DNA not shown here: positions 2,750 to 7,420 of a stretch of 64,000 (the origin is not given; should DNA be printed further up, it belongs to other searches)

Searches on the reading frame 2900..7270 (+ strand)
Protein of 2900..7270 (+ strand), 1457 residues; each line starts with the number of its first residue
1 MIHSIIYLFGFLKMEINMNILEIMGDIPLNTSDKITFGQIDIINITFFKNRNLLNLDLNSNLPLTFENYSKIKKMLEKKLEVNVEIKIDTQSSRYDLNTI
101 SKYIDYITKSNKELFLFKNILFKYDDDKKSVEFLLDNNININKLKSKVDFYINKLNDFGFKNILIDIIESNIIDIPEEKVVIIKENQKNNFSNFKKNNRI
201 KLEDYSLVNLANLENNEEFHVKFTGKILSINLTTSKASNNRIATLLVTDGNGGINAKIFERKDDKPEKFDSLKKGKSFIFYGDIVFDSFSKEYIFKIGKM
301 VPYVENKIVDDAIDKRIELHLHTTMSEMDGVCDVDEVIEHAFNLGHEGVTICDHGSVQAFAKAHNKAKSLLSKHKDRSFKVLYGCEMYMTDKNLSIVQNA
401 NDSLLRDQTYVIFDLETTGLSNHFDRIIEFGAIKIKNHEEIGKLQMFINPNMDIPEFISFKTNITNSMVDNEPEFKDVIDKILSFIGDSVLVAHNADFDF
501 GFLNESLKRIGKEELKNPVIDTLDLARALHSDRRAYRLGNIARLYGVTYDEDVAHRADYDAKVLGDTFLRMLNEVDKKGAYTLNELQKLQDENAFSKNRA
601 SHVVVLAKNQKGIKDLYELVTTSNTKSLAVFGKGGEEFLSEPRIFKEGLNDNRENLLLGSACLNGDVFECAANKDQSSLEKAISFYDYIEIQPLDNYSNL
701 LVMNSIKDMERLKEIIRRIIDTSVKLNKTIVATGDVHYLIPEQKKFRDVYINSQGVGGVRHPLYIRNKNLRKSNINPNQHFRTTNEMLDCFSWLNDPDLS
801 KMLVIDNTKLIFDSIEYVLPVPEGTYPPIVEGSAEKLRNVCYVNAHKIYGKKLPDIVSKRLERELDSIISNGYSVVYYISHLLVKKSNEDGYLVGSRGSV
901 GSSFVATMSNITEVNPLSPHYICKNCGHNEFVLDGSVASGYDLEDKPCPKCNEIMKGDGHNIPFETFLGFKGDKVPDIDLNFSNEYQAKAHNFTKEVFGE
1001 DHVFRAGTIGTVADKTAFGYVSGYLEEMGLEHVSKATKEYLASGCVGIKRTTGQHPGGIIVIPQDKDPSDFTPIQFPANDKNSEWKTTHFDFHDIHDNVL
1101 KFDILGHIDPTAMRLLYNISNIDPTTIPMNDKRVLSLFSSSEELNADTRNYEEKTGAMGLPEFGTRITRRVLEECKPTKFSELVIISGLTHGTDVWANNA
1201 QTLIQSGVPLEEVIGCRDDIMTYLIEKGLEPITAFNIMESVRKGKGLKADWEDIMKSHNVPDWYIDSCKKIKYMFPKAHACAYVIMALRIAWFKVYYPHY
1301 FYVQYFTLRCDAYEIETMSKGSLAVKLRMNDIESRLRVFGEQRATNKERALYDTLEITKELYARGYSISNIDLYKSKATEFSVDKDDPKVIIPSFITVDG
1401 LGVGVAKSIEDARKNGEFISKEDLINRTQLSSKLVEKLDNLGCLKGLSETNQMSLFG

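Call 75: search_protein_families(library=pfam, proteins=[window:2900-7270:+], max_evalue=0.001)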
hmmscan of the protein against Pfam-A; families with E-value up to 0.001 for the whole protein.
window:2900-7270:+ (1457 aa): 7 families
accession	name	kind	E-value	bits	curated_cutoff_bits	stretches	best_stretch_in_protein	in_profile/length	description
PF07733.18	DNA_pol3_alpha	-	1.9e-59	201.8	23.9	1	835-1106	1-260/260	Bacterial DNA polymerase III alpha NTPase domain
PF00929.31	RNase_T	-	4.9e-38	131.7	24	1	411-564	1-160/164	Exonuclease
PF17657.6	DNA_pol3_finger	-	1.3e-22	80.4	22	1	1120-1245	18-147/166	Bacterial DNA polymerase III alpha subunit finger domain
PF02811.25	PHP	-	6e-20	72.6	26.4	2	318-402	1-74/164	PHP domain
PF14579.12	HHH_6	-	1.6e-10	41.4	25.6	1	1366-1450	2-86/90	Helix-hairpin-helix motif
PF13482.12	RNase_H_2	-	3.4e-06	27.6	22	1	411-553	1-121/165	RNase_H superfamily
PF01336.31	tRNA_anti-codon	-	0.00019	21.7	27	1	221-293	1-65/75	OB-fold nucleic acid binding domain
